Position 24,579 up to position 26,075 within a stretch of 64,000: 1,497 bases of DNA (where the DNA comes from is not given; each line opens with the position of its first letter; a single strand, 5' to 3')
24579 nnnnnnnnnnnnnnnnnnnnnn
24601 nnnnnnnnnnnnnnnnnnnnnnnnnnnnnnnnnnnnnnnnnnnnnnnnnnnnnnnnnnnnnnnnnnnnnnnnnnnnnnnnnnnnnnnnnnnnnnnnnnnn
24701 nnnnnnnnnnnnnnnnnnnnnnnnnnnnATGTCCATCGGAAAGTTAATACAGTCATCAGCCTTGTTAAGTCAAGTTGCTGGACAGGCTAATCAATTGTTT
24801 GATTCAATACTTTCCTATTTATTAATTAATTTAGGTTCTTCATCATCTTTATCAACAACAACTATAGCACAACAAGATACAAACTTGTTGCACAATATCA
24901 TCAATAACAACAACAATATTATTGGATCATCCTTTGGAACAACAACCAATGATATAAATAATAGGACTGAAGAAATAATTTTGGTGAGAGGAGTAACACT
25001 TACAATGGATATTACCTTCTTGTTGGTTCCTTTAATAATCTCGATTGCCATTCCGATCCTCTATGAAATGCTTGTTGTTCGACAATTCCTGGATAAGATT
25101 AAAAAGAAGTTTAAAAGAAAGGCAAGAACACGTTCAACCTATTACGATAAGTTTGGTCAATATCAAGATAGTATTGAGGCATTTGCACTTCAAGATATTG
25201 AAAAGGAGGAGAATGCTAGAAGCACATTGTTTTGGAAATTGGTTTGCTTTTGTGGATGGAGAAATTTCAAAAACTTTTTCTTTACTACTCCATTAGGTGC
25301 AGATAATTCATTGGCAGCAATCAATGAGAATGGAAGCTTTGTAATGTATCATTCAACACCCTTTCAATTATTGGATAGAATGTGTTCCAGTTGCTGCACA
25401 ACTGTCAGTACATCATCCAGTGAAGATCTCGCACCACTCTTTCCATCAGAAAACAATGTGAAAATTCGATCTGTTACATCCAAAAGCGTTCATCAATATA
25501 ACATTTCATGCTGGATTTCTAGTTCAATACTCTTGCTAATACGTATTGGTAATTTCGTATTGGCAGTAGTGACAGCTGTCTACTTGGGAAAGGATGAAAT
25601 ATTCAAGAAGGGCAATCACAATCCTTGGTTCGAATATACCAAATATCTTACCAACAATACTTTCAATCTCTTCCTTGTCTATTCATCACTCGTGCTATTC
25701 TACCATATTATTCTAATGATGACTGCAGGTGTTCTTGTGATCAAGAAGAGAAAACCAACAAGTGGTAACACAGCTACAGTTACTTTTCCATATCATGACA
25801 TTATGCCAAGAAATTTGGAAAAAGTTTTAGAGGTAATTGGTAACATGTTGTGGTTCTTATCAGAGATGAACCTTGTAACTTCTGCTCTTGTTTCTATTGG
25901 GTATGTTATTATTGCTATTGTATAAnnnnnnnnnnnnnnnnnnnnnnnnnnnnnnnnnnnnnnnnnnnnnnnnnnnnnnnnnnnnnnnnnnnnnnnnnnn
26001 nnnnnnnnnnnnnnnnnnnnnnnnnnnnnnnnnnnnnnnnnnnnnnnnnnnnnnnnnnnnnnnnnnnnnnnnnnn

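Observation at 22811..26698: Second G-alpha-like pseudo-GTPase, also divergently paired with a ~7TM membrane protein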

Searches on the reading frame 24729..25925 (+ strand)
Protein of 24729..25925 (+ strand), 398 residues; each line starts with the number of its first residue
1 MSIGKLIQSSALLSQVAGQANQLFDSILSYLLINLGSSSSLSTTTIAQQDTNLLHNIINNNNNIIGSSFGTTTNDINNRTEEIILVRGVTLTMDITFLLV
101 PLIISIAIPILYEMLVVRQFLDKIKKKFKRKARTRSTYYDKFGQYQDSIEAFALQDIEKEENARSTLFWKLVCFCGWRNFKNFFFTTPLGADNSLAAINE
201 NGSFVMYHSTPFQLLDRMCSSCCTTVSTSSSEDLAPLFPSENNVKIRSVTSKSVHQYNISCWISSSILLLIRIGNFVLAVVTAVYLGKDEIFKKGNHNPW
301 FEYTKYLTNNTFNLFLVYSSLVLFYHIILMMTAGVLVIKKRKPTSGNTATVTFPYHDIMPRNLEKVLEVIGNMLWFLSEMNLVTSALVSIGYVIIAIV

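Call 3: search_protein_families(library=pfam, proteins=[window:24729-25925:+], max_evalue=1)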
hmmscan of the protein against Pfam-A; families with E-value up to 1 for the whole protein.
window:24729-25925:+ (398 aa): 2 families
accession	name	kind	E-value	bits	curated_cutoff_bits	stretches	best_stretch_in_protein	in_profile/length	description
PF04535.17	CASP_dom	-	8e-05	22.9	26.2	1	266-351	6-89/151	Casparian strip membrane protein domain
PF11527.13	ARL2_Bind_BART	-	0.12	13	23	1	117-164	22-68/116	The ARF-like 2 binding protein BART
